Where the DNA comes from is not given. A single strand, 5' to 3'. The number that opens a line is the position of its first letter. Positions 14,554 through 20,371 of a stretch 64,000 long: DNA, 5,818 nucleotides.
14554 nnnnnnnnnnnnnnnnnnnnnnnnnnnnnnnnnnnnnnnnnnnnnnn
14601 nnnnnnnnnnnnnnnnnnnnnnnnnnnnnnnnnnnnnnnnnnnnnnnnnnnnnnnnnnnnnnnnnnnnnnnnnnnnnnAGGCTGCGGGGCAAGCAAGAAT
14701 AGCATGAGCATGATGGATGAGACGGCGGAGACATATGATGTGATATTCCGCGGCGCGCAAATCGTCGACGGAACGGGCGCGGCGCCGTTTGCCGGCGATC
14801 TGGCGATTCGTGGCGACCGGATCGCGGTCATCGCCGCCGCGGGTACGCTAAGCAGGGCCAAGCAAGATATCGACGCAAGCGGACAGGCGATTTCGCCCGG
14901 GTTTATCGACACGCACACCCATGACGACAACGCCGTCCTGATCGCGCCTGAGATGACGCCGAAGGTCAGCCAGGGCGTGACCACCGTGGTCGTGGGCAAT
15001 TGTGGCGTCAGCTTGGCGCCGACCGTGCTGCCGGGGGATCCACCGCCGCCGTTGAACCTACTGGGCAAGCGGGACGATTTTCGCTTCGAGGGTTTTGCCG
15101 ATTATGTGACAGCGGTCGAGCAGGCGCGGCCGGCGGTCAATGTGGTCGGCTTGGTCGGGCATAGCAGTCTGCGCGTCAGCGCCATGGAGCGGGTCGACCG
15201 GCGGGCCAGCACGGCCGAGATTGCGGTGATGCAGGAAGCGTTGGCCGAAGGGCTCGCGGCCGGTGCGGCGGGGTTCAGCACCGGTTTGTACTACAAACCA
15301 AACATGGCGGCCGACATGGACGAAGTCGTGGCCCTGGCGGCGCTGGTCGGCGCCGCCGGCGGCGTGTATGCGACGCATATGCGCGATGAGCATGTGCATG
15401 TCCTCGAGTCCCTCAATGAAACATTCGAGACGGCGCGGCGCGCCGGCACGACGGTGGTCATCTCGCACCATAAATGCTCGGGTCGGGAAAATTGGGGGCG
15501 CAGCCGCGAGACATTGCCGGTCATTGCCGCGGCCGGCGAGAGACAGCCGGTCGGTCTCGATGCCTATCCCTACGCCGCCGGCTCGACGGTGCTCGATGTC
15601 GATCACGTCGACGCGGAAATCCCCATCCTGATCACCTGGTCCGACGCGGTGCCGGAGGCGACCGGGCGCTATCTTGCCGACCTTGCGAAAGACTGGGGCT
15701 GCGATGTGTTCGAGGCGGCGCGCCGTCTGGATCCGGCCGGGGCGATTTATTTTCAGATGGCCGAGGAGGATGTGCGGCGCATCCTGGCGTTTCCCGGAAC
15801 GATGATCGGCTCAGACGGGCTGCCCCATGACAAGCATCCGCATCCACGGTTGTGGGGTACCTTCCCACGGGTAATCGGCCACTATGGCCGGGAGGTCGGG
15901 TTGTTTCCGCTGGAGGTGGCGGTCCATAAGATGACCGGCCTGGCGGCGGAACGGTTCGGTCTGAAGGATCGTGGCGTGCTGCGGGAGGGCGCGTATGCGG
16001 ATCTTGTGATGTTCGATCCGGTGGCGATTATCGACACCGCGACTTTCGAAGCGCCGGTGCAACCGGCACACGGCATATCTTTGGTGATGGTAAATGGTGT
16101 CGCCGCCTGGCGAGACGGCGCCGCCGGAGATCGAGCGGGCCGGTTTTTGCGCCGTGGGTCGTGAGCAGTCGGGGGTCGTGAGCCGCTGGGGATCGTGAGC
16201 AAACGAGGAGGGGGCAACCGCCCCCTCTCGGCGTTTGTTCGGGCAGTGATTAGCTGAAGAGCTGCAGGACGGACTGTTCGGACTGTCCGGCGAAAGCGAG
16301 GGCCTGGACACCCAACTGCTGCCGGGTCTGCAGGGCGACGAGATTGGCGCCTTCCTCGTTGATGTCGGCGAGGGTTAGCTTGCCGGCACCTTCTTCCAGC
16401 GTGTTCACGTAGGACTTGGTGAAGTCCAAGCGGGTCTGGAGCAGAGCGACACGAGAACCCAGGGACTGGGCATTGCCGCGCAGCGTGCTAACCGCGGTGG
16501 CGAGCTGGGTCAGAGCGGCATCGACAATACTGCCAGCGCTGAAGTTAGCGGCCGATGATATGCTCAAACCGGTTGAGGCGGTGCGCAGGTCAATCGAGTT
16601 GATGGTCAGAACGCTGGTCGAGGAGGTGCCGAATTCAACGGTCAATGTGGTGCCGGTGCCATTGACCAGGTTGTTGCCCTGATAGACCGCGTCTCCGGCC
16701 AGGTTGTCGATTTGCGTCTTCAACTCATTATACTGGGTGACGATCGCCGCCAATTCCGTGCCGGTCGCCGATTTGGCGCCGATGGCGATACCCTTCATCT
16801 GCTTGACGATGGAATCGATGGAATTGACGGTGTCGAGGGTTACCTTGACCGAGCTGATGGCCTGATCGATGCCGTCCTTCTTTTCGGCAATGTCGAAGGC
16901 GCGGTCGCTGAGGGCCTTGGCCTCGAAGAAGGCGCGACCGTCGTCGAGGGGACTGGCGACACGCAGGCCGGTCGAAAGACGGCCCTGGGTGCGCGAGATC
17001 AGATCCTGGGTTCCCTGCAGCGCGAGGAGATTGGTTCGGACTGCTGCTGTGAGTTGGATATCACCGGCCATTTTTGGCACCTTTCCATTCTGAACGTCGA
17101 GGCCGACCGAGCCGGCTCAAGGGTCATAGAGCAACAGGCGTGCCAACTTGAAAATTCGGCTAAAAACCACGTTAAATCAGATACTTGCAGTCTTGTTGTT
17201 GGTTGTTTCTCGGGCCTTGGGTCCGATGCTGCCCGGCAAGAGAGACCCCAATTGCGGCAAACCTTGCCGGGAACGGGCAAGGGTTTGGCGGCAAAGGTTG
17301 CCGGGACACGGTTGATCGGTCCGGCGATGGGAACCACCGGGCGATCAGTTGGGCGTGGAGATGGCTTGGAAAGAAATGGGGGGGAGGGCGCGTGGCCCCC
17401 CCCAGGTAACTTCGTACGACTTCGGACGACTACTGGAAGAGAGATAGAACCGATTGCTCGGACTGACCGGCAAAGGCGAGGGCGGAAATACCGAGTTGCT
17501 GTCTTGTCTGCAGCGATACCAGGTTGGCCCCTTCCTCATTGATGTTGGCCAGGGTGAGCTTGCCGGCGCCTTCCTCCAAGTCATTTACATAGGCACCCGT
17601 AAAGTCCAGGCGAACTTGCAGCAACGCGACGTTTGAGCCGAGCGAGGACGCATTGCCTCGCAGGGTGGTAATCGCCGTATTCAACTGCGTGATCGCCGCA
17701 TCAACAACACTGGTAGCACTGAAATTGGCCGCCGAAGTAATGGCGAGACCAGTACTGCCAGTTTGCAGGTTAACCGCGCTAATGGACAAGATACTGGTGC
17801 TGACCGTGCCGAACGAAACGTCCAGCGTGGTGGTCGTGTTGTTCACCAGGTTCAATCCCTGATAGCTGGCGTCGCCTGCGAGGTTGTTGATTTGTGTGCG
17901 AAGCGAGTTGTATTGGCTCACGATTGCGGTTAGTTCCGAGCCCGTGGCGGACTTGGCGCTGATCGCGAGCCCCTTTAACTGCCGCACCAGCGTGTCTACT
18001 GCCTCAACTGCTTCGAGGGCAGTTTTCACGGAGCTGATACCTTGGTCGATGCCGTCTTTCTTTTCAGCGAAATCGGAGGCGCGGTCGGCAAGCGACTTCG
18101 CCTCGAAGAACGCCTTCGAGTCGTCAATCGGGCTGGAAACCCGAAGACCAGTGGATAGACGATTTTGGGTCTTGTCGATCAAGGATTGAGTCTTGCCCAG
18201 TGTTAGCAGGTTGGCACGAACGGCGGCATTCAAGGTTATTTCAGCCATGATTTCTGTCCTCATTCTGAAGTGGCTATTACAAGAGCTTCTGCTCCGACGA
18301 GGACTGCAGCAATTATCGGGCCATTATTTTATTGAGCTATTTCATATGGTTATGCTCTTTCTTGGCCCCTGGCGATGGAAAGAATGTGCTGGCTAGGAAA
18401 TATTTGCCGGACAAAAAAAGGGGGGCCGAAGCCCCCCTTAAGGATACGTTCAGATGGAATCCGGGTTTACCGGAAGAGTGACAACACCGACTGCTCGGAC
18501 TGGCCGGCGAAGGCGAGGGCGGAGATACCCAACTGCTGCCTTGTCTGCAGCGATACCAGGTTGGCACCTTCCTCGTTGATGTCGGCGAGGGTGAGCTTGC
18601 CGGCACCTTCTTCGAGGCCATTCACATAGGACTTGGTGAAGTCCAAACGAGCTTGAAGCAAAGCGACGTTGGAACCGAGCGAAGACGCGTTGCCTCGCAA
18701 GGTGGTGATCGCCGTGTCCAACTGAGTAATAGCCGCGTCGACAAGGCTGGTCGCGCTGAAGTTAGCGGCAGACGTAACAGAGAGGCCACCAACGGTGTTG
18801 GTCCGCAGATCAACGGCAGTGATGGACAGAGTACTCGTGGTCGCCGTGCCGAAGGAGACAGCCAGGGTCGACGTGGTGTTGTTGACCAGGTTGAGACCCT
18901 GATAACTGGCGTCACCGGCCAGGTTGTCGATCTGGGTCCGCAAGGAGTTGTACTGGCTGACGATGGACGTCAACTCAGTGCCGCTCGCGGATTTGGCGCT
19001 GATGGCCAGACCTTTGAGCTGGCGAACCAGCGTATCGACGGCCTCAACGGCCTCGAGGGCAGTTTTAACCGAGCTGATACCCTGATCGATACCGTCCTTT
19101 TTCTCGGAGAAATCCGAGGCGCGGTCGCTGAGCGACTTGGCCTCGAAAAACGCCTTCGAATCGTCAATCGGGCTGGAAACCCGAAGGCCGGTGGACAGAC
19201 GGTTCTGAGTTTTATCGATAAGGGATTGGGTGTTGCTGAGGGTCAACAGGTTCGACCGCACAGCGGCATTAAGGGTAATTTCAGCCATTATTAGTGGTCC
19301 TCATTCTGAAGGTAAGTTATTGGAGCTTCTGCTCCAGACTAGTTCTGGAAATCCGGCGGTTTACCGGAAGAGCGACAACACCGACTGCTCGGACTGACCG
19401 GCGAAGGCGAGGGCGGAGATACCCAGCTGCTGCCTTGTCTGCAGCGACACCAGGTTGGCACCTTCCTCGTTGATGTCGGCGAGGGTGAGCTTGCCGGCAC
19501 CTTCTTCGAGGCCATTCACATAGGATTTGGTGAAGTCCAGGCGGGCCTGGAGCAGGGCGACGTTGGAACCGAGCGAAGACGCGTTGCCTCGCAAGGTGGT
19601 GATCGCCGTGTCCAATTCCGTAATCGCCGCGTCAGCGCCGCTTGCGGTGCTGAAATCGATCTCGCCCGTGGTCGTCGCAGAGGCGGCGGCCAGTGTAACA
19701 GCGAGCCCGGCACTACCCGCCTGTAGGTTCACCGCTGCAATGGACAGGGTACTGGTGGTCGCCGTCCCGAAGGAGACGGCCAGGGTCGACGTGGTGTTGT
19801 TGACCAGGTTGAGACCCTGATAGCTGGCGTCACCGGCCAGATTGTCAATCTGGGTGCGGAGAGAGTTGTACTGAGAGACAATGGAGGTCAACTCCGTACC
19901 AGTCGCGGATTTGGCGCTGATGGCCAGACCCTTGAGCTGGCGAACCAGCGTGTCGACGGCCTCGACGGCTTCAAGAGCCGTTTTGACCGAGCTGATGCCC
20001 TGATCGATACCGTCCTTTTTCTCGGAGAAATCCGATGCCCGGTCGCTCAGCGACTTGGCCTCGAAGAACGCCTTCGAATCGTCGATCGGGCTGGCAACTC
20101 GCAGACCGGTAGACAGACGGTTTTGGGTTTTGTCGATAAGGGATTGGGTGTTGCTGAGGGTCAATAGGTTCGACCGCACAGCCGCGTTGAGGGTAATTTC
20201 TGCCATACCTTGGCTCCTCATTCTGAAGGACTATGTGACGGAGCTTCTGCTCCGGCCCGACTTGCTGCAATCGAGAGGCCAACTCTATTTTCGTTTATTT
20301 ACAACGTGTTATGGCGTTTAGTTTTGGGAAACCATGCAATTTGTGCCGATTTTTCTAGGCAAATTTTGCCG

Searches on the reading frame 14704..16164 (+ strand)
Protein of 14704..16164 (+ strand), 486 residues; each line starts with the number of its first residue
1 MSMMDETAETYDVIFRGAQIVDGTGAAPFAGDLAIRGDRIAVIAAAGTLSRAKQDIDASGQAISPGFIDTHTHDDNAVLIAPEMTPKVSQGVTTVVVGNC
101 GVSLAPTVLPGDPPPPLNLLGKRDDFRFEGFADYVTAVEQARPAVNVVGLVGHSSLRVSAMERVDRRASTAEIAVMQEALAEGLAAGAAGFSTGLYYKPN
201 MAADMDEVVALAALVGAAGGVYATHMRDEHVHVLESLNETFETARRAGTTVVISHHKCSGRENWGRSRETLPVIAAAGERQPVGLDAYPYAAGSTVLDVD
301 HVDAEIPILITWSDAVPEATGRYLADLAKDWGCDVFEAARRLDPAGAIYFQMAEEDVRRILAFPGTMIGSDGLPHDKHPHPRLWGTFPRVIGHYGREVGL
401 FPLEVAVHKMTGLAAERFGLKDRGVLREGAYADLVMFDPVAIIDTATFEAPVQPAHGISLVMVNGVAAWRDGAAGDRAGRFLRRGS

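Call 62: search_protein_families(library=ncbifam, proteins=[window:14704-16164:+], max_evalue=1e-10)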
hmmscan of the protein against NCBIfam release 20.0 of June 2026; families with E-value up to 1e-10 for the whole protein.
window:14704-16164:+ (486 aa): 7 families
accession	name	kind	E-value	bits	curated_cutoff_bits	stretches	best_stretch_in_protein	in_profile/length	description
NF006560.0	PRK09061.1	subfamily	3.5e-49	167.5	340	2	158-474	160-501/517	amidohydrolase family protein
NF006689.0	PRK09237.1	equivalog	1.9e-13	49.8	371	1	10-102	2-97/383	amidohydrolase/deacetylase family metallohydrolase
TIGR01178.1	ade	equivalog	2.4e-12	46.1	472.5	0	12-97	1-83/552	adenine deaminase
NF006688.0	PRK09236.1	equivalog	4.6e-12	45.5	535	0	399-440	346-387/444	dihydroorotase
NF004839.0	PRK06189.1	equivalog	1.1e-11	44.1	631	0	10-75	2-64/451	allantoinase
NF009941.0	PRK13404.1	subfamily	2.7e-11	42.8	647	0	9-77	2-66/478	dihydropyrimidinase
TIGR03583.1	EF_0837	hypoth_equivalog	3.1e-11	43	432.15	0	13-101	3-89/365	amidohydrolase/deacetylase family metallohydrolase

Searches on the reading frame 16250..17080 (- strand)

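Call 6: search_protein_families(library=pfam, proteins=[window:16250-17080:-], max_evalue=0.001)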
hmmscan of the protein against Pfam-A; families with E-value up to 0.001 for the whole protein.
window:16250-17080:- (276 aa): 2 families
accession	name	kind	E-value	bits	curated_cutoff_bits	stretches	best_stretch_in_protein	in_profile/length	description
PF00669.25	Flagellin_N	-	6.6e-13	49.4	26.6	1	19-144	12-139/139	Bacterial flagellin N-terminal helical region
PF00700.27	Flagellin_C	-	4.8e-07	30.4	23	1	186-275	4-86/86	Bacterial flagellin C-terminal helical region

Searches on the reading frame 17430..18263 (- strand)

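Call 6: search_protein_families(library=pfam, proteins=[window:17430-18263:-], max_evalue=0.001)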
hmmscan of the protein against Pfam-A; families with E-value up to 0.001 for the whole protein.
window:17430-18263:- (277 aa): 2 families
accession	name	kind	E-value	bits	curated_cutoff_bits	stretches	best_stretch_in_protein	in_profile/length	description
PF00669.25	Flagellin_N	-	2.5e-15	57.2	26.6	1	11-144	3-138/139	Bacterial flagellin N-terminal helical region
PF00700.27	Flagellin_C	-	1.5e-07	32.1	23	1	192-276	2-86/86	Bacterial flagellin C-terminal helical region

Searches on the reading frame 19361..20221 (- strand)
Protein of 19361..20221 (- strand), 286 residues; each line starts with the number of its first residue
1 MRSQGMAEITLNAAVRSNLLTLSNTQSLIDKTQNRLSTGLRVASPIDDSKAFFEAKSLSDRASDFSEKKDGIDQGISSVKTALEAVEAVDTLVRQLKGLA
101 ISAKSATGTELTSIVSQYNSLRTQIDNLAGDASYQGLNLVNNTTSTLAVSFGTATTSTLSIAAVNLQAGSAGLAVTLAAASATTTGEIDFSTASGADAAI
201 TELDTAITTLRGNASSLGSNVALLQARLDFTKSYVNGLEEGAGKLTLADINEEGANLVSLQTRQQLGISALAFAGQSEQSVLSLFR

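Call 6: search_protein_families(library=pfam, proteins=[window:19361-20221:-], max_evalue=0.001)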
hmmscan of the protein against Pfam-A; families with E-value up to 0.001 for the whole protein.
window:19361-20221:- (286 aa): 2 families
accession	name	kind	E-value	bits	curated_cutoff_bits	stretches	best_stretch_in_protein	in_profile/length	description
PF00669.25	Flagellin_N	-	7.4e-16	58.9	26.6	1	11-143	3-137/139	Bacterial flagellin N-terminal helical region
PF00700.27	Flagellin_C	-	6.5e-10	39.6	23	1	201-285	2-86/86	Bacterial flagellin C-terminal helical region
